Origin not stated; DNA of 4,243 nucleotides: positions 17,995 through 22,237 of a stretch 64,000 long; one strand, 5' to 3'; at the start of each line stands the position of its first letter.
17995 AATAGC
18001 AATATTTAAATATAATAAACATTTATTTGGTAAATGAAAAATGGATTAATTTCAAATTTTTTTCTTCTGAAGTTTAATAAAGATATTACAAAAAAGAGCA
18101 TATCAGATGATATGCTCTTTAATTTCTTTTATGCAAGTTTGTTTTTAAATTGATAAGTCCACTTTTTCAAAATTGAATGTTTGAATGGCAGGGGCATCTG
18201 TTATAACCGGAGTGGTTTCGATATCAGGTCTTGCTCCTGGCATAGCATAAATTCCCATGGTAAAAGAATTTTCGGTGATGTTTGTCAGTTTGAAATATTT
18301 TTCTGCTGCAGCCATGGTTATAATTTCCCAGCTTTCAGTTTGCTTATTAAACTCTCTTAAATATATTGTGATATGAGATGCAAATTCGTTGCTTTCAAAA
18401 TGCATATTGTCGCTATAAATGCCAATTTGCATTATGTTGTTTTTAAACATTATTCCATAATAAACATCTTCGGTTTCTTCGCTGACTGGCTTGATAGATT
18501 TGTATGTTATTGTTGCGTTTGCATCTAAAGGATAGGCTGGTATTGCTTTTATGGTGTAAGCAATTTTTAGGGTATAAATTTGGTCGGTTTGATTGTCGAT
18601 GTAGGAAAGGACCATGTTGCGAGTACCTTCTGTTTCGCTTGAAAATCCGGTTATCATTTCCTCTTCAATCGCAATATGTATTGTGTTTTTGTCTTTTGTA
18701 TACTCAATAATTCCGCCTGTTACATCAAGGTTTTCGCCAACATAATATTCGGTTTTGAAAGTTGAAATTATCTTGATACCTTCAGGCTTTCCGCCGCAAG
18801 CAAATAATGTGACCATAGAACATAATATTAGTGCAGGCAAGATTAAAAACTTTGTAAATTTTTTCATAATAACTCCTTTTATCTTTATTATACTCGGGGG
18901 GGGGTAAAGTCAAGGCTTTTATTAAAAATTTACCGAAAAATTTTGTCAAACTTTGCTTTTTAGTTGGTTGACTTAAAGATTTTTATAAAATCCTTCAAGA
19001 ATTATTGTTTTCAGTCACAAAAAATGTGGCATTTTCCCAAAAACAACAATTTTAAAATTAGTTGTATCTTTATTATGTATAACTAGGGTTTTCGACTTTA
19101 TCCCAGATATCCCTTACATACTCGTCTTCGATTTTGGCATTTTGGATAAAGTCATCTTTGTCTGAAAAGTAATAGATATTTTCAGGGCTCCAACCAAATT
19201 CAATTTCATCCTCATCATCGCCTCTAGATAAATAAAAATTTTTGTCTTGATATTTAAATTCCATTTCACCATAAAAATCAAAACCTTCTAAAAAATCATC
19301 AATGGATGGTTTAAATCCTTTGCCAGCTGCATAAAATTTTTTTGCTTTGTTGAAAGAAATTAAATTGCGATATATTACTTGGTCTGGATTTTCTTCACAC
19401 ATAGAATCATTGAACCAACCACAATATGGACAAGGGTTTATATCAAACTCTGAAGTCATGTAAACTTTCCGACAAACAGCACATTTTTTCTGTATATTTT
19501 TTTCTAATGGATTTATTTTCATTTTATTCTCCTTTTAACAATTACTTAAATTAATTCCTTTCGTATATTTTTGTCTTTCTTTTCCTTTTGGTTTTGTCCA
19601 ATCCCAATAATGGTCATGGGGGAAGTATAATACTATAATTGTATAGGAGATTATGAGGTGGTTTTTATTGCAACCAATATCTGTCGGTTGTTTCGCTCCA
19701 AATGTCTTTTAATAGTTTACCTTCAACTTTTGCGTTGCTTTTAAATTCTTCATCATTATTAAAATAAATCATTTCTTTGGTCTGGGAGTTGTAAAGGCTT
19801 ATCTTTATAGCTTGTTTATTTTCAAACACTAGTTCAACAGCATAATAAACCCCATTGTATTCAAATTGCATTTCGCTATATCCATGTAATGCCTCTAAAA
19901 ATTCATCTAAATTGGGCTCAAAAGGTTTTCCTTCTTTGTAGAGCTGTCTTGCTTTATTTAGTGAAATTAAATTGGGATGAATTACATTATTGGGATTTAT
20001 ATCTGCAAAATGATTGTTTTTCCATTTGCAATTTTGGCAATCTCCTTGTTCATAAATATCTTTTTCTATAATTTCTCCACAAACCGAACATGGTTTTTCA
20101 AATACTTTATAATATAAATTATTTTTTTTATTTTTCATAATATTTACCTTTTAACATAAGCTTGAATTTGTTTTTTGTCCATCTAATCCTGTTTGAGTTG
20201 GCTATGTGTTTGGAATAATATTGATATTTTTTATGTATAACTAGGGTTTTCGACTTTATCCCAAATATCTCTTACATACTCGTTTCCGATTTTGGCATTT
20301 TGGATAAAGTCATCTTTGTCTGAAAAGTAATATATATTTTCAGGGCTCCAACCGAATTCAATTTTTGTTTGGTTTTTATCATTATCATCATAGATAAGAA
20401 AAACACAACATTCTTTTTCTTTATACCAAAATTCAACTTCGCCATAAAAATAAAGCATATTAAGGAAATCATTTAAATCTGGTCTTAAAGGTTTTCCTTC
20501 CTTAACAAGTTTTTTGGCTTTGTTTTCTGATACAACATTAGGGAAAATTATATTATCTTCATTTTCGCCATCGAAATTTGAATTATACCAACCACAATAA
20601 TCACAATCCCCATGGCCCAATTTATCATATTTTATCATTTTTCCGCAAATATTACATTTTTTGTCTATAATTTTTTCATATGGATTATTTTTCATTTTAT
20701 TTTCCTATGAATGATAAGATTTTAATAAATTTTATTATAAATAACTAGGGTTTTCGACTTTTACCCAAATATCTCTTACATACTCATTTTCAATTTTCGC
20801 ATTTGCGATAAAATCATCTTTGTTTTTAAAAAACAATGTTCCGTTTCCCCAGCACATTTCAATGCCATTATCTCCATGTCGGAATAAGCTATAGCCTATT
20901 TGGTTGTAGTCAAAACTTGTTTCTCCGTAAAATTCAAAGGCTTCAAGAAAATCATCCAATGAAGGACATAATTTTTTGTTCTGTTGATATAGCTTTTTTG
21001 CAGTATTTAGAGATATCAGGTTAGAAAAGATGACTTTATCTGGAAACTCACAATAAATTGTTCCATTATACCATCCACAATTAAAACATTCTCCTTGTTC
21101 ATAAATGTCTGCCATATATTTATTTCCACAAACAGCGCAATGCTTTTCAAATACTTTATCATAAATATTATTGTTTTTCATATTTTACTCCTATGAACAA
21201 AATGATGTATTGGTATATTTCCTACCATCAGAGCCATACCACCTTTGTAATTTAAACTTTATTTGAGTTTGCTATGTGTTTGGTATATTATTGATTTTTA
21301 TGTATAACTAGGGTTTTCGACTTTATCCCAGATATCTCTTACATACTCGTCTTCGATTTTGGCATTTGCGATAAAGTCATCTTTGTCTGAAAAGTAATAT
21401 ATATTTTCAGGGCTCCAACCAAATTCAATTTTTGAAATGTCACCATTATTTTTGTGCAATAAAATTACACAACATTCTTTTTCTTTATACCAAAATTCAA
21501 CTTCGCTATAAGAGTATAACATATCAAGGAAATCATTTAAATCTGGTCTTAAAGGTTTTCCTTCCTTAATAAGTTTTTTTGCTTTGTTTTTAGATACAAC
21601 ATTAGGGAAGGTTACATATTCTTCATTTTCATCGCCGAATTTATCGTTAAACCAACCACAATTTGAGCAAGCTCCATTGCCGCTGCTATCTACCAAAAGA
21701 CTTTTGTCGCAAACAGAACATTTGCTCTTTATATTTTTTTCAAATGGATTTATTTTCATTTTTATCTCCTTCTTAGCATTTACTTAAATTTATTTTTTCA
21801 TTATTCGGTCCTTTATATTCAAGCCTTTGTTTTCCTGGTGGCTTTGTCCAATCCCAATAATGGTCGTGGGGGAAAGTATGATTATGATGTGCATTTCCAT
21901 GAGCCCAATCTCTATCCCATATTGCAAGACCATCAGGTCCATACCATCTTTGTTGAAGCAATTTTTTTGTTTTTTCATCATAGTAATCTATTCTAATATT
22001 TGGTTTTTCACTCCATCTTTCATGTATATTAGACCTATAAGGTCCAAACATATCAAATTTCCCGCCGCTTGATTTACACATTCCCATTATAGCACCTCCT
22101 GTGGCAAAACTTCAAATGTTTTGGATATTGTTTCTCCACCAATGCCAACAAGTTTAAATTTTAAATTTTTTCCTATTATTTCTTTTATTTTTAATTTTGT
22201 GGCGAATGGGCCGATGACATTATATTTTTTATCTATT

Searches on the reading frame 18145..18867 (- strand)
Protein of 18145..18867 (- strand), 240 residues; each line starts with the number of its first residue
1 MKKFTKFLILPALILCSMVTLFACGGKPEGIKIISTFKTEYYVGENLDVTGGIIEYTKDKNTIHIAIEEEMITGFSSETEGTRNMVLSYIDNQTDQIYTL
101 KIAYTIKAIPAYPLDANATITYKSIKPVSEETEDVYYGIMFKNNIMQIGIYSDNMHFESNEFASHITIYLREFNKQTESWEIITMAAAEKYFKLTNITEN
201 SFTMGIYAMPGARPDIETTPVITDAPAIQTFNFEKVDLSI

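Call 10: search_protein_families(library=pfam, proteins=[window:18145-18867:-], max_evalue=0.01)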
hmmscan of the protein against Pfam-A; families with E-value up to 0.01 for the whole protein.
window:18145-18867:- (240 aa): 1 family
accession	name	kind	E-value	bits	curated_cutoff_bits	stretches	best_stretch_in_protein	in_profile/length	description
PF07523.18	Big_3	-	1.5e-05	25.6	21.2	1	38-91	5-59/68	Bacterial Ig-like domain (group 3)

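Call 15: find_encoding_contigs(protein=window:18145-18867:-, flank=3000, max_places=10)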
Protein window:18145-18867:- (240 aa): 2 contigs read that carry it; 1 place shown.
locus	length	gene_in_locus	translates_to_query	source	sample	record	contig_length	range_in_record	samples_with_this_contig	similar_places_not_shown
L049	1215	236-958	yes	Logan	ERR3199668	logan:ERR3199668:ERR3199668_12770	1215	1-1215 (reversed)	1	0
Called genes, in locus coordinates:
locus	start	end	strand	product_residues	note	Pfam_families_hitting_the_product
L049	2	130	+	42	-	?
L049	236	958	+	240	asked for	PF07523:Big_3 (faint)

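Call 31: find_homologous_proteins(query=window:18145-18867:-)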
Query window:18145-18867:- (240 aa): 4 proteins with E <= 0.001 among 167 candidates.
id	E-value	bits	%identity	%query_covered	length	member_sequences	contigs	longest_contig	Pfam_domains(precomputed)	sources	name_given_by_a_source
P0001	8.6e-154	527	100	100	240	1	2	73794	PF07523.19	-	-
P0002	4.1e-60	221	46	98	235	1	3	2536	PF07523.19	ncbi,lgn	-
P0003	1.2e-56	210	48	98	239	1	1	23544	-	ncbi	-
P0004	9.7e-18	82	32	81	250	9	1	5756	PF07523.19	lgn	-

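Call 32: find_encoding_contigs(protein=P0002, flank=4000, max_places=6)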
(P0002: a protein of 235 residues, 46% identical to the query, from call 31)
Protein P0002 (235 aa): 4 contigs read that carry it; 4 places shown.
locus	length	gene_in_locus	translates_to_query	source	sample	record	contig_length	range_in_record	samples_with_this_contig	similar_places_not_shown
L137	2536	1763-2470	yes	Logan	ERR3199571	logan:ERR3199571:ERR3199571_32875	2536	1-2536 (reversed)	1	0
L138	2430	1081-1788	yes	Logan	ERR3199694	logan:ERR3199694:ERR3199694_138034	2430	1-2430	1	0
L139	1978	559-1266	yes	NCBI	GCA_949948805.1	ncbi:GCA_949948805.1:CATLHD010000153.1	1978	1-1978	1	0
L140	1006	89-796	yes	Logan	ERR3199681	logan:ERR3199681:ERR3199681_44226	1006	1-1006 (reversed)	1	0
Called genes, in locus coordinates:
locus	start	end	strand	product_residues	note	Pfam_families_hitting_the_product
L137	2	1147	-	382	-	?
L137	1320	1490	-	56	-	PF12728:HTH_17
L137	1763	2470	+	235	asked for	PF07523:Big_3 (faint)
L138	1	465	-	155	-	?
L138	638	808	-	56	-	PF12728:HTH_17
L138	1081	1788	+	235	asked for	PF07523:Big_3 (faint)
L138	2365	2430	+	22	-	?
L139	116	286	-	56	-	PF12728:HTH_17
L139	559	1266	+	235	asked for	PF07523:Big_3 (faint)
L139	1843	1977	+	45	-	?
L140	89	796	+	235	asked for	PF07523:Big_3 (faint)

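Call 33: find_encoding_contigs(protein=P0003, flank=6000, max_places=6)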
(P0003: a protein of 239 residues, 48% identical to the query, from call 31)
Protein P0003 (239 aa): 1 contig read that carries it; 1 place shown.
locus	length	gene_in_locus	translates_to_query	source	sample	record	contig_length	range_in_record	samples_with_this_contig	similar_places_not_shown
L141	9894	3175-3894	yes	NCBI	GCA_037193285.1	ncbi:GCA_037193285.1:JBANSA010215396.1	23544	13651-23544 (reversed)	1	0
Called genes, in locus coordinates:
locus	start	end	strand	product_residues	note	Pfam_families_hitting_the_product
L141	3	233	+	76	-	?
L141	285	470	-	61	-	-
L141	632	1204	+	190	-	-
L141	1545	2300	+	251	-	-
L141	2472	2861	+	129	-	-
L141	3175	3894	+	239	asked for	-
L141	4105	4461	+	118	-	-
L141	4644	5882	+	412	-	PF02536:mTERF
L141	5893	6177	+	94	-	-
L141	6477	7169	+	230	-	-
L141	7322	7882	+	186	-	-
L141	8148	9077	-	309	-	PF02129:Peptidase_S15 (faint), PF12146:Hydrolase_4, PF00561:Abhydrolase_1, PF12697:Abhydrolase_6 (weak)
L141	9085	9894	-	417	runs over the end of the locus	-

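Call 34: find_encoding_contigs(protein=P0004, flank=4000, max_places=6)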
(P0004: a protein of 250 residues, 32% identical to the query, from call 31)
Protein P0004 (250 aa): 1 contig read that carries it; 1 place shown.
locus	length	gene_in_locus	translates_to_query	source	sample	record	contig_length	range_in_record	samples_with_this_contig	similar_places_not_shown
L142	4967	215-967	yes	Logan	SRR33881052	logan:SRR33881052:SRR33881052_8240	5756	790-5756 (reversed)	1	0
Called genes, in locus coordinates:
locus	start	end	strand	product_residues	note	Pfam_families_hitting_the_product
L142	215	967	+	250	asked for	PF07523:Big_3 (weak)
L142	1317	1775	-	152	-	PF02590:SPOUT_MTase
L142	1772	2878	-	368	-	PF02517:Rce1-like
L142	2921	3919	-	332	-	PF02517:Rce1-like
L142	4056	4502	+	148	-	PF00383:dCMP_cyt_deam_1, PF14437:MafB19-deam, PF14439:Bd3614-deam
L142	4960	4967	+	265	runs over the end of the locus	?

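Call 67: predict_structure(alignment_id=A2)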
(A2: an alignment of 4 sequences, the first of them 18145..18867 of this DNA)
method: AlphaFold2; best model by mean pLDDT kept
length: 240 residues; sequences in the alignment: 4
mean_pLDDT: 81.3   pTM: 0.67
mean pLDDT of the five models: 81.3, 80.5, 79.7, 78.8, 77.5
residues with pLDDT >= 90: 111; 70-90: 81; 50-70: 22; < 50: 26
segments of 3 or more residues with pLDDT < 50: 1-8, 10-25
pLDDT, mean of each block of 10 residues (from residue 1): 42 38 55 84 93 89 92 95 94 91 93 69 76 76 86 73 85 89 94 91 93 90 90 75
secondary structure, 60 per line:
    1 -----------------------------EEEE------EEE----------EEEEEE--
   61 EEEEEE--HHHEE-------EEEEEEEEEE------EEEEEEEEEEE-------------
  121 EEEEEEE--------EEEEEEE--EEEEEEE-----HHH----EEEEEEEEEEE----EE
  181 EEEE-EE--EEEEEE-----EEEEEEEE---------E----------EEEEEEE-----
elements in order: E30-33 E40-42 E53-58 E61-66 E81-90 E97-107 E121-127 E136-142 E145-151 E164-174 E179-184 E190-195 E201-208 E229-235

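Call 70: fold_search(model_id=the predicted structure, library=pdb)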
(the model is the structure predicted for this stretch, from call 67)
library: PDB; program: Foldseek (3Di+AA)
matches with E <= 10: 905; with E <= 0.001: 0
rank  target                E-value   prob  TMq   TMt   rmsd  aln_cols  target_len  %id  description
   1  4fd0                  4.5e-03  1.00  0.29  0.18   3.6        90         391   21  Crystal structure of a putative cell surface protein (BACCAC_03700) from Bacteroides caccae ATCC 43185 at 2.07 A resolut (released 2012-07-25)
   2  4fdw                  1.1e-02  1.00  0.29  0.19   3.5        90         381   21  Crystal structure of a putative cell surface protein (BACOVA_01565) from Bacteroides ovatus ATCC 8483 at 2.05 A resoluti (released 2012-07-25)
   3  9kzc_B                1.8e-02  0.20  0.13  0.10  19.5       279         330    6  Cryo-EM structure of the LGI1 LRR-LGI1 EPTP-ADAM22 ECD complex (released 2025-06-25)
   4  5jk2_A                2.0e-02  1.00  0.28  0.48   5.5       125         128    8  Crystal structure of Treponema pallidum Tp0751 (Pallilysin) (released 2016-10-12)
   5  5jk2_B                2.2e-02  1.00  0.27  0.48   5.5       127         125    6  Crystal structure of Treponema pallidum Tp0751 (Pallilysin) (released 2016-10-12)
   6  9rsc_7                2.3e-02  0.09  0.10  0.07  20.7       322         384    9  Ternary complex of an improved charged molecular glue degrader ZZ2-SO2H, BRD4(BD1) neosubstrate, and the CTLH E3 ligas (released 2026-04-08)
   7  5y2z_H                2.4e-02  0.08  0.10  0.07  21.3       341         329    8  Crystal structure of human LGI1 EPTP-ADAM22 complex (released 2018-05-02)
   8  5jk2_E                2.6e-02  1.00  0.29  0.50   6.0       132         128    9  Crystal structure of Treponema pallidum Tp0751 (Pallilysin) (released 2016-10-12)
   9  5jk2_D                3.2e-02  1.00  0.30  0.52   5.1       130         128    5  Crystal structure of Treponema pallidum Tp0751 (Pallilysin) (released 2016-10-12)
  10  8whv_A                3.4e-02  0.30  0.18  0.06  19.7       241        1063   12  Spike Trimer of BA.2.86 with three RBDs down (released 2024-07-03)
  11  5jk2_H                3.6e-02  1.00  0.28  0.51   5.3       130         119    6  Crystal structure of Treponema pallidum Tp0751 (Pallilysin) (released 2016-10-12)
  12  5jk2_F                3.7e-02  1.00  0.28  0.50   5.3       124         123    5  Crystal structure of Treponema pallidum Tp0751 (Pallilysin) (released 2016-10-12)
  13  5y2z_B                5.1e-02  0.18  0.15  0.12  19.2       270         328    7  Crystal structure of human LGI1 EPTP-ADAM22 complex (released 2018-05-02)
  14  8fu8_C                5.9e-02  0.16  0.16  0.05  17.8       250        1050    8  Structure of Covid Spike variant deltaN135 with one erect RBD (released 2023-04-05)
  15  5wlc_LU               5.9e-02  0.11  0.13  0.08  21.6       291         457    8  The complete structure of the small subunit processome (released 2017-09-27)
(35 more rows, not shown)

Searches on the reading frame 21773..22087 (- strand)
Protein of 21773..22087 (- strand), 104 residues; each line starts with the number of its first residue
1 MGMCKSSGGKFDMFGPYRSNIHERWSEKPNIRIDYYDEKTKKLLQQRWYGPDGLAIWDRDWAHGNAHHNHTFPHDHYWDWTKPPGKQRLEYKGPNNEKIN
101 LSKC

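Call 10: search_protein_families(library=pfam, proteins=[window:21773-22087:-], max_evalue=0.01)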
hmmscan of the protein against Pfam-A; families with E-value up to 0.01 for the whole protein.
window:21773-22087:- (104 aa): 1 family
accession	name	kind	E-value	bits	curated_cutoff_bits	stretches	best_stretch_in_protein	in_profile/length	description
PF11178.13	DUF2963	-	0.0063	16.3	22.6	1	33-57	11-35/52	Protein of unknown function (DUF2963)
